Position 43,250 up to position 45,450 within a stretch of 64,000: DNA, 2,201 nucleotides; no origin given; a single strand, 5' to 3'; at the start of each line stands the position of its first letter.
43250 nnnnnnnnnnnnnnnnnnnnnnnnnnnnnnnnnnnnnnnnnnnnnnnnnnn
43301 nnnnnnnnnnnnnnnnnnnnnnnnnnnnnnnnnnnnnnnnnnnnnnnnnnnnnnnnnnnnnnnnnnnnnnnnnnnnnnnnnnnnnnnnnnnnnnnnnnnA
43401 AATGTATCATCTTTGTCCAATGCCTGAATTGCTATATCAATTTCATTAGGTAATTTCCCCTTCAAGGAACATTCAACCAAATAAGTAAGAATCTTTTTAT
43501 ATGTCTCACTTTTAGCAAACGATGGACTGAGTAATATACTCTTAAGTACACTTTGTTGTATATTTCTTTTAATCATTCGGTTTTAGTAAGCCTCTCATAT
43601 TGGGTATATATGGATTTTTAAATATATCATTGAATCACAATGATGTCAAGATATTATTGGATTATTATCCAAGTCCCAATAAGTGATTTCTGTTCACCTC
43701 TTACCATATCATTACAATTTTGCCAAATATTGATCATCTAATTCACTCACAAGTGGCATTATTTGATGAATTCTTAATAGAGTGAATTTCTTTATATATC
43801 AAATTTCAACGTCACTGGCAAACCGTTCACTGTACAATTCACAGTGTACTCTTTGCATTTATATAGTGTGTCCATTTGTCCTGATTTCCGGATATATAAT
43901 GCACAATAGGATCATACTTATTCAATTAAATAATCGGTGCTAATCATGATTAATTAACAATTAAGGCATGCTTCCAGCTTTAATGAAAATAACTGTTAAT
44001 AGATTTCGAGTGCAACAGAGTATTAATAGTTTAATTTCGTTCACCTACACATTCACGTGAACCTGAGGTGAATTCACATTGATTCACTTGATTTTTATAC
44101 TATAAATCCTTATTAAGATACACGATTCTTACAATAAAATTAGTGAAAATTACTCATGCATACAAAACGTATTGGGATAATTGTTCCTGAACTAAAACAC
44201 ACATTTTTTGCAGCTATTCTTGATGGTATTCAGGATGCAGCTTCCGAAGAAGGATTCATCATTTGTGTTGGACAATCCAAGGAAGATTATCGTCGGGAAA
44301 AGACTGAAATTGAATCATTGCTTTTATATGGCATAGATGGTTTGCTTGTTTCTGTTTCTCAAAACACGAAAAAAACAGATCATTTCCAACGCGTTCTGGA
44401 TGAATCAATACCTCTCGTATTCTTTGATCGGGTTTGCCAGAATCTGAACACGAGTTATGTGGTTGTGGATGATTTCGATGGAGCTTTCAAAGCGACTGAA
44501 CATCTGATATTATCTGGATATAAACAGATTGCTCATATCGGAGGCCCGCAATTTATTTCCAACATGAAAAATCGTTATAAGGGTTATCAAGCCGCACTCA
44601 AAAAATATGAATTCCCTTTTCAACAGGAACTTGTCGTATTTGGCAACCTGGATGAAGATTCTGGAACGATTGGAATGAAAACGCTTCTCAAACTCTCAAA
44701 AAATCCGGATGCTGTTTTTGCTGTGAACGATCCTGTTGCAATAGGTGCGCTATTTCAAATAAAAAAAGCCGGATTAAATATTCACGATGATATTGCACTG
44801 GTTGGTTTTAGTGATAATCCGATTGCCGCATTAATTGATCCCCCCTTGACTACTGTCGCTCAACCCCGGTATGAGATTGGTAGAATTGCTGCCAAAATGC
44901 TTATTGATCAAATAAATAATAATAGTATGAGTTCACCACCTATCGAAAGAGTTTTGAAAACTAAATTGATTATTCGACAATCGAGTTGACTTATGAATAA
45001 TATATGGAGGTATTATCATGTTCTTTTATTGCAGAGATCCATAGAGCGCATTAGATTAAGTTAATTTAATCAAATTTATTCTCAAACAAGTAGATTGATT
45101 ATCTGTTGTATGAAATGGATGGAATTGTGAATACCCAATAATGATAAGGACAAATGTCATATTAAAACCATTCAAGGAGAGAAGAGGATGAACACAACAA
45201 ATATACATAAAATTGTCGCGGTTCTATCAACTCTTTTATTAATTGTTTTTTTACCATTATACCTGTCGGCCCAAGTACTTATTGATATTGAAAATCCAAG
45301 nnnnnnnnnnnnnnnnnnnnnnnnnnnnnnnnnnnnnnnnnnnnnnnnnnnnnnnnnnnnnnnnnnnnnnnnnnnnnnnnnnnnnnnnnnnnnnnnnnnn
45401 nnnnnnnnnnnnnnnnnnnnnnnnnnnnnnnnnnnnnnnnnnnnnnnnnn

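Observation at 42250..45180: Low-GC island carrying a ToxR/CadC-like regulator, a 580-bp AT-rich untranslated region with TTCAC operator-like repeats, and an HTH-less LacI-family ligand-binding protein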

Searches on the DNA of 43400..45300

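Call 68: search_rna_families(source=window, start=43400, end=45300, threshold=evalue, max_evalue=1)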
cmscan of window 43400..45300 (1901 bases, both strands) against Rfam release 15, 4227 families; matches with E-value up to 1: 0.
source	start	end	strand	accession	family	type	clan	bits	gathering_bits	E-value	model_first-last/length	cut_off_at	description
